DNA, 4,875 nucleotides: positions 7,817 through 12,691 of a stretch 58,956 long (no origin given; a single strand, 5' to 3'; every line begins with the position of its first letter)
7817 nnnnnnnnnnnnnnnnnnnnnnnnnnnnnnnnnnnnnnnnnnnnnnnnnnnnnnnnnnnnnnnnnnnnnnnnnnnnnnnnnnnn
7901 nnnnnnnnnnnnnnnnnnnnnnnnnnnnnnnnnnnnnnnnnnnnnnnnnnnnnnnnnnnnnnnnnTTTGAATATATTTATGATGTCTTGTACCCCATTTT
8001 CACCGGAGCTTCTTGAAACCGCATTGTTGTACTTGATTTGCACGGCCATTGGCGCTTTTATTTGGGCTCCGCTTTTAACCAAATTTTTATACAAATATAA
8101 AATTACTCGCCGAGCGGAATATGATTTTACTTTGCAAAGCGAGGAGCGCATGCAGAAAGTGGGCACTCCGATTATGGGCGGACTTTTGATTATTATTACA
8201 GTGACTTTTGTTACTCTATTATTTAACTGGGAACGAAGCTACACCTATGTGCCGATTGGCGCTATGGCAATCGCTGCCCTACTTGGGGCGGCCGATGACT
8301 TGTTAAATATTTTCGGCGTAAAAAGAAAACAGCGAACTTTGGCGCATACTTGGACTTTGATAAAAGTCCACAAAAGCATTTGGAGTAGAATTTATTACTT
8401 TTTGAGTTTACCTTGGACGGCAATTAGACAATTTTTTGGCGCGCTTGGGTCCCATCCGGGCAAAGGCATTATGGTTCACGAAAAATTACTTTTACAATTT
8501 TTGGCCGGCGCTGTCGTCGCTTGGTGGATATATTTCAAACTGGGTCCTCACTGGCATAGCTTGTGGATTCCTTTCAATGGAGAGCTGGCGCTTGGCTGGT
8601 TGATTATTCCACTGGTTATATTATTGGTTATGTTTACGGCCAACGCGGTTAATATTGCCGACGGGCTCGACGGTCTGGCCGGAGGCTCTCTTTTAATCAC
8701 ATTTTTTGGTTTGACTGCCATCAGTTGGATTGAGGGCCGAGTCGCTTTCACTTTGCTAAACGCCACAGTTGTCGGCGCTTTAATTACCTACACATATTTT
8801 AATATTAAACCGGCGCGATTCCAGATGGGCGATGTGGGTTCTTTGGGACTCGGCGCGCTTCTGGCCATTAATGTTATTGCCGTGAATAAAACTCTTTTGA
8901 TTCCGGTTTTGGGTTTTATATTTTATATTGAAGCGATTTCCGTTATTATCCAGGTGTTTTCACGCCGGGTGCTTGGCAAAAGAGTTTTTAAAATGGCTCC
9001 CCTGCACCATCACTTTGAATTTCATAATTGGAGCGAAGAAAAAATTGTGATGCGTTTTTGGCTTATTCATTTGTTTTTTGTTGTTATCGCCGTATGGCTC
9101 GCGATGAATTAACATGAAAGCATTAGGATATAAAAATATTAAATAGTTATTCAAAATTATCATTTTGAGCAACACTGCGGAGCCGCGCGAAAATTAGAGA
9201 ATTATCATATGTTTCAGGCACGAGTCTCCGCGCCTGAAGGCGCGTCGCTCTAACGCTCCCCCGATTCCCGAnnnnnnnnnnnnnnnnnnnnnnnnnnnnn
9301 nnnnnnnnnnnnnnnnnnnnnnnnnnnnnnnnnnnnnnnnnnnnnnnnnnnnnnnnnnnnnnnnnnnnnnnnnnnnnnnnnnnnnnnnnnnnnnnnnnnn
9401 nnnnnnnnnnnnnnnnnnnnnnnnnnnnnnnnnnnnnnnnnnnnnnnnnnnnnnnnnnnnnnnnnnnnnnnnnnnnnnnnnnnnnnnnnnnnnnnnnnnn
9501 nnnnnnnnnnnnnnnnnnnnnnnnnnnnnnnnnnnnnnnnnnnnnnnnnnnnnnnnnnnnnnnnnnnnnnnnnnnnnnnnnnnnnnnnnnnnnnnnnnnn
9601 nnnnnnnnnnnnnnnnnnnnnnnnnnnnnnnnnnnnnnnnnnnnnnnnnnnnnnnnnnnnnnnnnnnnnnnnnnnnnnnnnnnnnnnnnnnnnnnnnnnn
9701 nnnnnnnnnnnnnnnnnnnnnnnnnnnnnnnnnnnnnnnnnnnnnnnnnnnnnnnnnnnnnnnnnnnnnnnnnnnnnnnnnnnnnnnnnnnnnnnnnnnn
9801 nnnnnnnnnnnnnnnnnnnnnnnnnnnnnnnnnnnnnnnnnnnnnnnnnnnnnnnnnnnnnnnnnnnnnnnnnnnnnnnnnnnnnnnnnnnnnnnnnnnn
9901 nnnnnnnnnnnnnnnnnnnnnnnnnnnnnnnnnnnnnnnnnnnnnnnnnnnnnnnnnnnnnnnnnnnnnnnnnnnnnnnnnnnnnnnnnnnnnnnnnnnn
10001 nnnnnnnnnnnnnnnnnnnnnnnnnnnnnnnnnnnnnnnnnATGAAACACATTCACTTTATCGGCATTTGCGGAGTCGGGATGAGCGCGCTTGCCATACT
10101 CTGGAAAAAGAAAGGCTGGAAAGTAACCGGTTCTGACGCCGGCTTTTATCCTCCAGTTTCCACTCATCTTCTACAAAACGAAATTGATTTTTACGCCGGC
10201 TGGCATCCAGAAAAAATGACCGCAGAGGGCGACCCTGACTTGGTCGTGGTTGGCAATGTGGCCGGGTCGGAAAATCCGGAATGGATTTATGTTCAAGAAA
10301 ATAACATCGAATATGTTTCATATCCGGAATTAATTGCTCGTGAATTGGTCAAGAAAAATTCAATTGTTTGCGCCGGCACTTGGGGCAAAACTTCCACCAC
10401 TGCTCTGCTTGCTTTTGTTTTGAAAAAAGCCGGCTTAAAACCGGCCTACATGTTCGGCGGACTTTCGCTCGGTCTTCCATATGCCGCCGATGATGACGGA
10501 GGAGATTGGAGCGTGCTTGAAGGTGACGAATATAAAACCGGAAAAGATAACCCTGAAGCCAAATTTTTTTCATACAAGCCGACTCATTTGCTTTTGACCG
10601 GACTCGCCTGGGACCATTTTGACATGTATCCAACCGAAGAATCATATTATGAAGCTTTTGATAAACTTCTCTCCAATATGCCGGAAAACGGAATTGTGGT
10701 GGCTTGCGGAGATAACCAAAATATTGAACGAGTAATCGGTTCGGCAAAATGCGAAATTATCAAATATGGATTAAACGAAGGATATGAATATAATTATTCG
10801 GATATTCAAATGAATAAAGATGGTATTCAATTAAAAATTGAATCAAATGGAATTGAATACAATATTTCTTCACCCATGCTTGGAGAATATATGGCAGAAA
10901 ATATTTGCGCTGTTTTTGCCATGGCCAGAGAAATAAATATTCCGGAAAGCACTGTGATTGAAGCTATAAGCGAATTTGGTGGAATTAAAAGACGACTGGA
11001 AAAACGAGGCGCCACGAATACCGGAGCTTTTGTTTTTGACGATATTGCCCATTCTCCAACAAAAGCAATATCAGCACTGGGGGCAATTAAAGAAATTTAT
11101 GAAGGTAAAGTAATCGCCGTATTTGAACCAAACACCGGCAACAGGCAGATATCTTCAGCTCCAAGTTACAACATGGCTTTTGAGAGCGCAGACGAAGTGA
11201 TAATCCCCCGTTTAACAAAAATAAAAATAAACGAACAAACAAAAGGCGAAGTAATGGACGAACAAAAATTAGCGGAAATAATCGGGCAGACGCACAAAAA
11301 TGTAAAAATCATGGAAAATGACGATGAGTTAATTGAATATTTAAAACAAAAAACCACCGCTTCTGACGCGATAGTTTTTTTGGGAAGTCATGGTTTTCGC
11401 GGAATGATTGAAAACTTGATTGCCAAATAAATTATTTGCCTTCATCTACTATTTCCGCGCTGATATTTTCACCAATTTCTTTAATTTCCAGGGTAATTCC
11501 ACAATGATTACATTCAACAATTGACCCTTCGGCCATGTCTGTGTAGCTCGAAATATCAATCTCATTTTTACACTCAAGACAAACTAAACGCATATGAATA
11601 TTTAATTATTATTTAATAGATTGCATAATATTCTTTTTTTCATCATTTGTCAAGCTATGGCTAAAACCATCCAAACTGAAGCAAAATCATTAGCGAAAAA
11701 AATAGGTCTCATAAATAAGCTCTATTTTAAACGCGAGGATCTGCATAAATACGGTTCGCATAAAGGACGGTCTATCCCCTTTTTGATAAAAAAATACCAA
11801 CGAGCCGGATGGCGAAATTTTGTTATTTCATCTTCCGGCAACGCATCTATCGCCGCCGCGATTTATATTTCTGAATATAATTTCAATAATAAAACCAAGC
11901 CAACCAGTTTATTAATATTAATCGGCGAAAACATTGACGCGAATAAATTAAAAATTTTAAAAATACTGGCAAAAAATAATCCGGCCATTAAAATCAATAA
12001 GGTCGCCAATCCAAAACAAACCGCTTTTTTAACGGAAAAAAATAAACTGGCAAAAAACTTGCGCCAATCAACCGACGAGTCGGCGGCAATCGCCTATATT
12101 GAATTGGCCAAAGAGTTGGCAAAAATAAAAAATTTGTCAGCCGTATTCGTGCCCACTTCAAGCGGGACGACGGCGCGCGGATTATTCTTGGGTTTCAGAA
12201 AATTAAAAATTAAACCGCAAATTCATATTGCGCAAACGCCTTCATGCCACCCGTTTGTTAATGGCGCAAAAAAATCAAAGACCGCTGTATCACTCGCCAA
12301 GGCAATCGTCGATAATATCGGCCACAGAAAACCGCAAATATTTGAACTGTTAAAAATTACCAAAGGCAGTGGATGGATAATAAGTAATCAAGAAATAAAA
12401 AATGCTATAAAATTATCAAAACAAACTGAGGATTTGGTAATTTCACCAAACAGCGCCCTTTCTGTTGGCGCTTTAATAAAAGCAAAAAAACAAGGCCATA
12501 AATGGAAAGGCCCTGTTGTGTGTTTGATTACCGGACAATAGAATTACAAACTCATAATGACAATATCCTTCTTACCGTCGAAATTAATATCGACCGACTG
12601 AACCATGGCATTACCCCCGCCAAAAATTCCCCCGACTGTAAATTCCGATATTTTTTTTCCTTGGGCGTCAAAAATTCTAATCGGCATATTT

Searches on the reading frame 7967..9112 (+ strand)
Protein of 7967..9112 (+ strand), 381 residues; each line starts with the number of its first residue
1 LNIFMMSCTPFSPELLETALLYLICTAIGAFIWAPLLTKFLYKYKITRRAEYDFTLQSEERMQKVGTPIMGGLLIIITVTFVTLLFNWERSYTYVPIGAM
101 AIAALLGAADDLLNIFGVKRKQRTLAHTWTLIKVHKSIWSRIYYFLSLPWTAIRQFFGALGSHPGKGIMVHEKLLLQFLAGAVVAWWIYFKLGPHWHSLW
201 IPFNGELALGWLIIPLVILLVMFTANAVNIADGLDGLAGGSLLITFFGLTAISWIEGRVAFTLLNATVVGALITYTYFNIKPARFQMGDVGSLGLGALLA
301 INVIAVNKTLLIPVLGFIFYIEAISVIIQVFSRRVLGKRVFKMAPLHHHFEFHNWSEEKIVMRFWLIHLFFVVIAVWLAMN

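Call 14: search_protein_families(library=pfam, proteins=[window:7967-9112:+], max_evalue=0.00001)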
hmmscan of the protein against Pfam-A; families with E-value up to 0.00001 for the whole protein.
window:7967-9112:+ (381 aa): 1 family
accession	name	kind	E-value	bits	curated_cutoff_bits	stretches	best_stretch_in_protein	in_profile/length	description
PF00953.26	Glycos_transf_4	-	1.1e-25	90.9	27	1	168-306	23-159/160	Glycosyl transferase family 4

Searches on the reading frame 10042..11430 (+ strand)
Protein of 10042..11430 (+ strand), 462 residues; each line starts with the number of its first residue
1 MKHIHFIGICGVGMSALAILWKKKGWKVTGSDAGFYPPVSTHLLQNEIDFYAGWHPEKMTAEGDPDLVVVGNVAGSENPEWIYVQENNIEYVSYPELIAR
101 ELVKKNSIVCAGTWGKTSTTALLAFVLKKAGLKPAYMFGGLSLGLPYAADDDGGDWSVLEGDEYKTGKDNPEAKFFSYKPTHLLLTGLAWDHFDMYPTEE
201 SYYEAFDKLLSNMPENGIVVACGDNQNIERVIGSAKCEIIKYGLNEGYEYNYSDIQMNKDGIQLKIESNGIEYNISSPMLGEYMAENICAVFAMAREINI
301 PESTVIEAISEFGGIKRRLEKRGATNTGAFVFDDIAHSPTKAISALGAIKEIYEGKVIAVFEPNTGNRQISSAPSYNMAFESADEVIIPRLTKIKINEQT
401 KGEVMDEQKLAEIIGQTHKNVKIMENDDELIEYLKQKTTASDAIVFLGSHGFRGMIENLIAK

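Call 14: search_protein_families(library=pfam, proteins=[window:10042-11430:+], max_evalue=0.00001)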
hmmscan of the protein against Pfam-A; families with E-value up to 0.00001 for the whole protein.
window:10042-11430:+ (462 aa): 3 families
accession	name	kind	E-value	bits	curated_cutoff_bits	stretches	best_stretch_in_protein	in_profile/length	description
PF08245.18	Mur_ligase_M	-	1.2e-24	87.8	24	1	111-295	2-200/200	Mur ligase middle domain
PF01225.30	Mur_ligase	-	3.6e-17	63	21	1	3-100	1-89/95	Mur ligase family, catalytic domain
PF02875.26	Mur_ligase_C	-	2.4e-12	48.2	28.4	1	317-450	1-127/127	Mur ligase, glutamate ligase domain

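Call 16: find_encoding_contigs(protein=window:10042-11430:+, flank=2000, max_places=3)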
Protein window:10042-11430:+ (462 aa): 1 contig read that carries it; 1 place shown.
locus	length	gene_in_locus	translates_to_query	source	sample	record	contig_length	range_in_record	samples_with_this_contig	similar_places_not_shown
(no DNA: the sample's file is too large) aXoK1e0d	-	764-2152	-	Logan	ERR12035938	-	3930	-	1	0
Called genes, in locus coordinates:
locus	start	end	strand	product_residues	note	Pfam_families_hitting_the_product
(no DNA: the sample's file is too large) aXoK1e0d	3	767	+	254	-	?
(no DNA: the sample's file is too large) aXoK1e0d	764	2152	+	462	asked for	PF01225:Mur_ligase, PF08245:Mur_ligase_M, PF02875:Mur_ligase_C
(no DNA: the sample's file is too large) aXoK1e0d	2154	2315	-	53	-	PF21344:Zn_ribbon_LysW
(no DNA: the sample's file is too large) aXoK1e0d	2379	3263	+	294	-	PF00291:PALP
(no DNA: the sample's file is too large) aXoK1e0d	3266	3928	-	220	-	?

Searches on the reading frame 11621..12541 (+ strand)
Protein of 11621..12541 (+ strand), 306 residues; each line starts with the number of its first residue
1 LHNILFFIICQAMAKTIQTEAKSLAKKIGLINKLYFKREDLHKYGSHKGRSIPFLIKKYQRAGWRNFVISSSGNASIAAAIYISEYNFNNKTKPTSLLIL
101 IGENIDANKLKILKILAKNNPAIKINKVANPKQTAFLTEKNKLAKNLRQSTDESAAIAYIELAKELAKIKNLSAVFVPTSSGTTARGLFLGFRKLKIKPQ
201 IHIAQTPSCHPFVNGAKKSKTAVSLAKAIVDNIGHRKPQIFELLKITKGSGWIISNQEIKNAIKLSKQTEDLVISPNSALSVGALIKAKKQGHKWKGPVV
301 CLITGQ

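Call 14: search_protein_families(library=pfam, proteins=[window:11621-12541:+], max_evalue=0.00001)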
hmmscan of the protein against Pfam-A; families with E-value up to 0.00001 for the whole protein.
window:11621-12541:+ (306 aa): 1 family
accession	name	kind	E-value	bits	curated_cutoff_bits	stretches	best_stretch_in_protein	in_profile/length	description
PF00291.31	PALP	-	1.9e-30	106.6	35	1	15-305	7-295/295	Pyridoxal-phosphate dependent enzyme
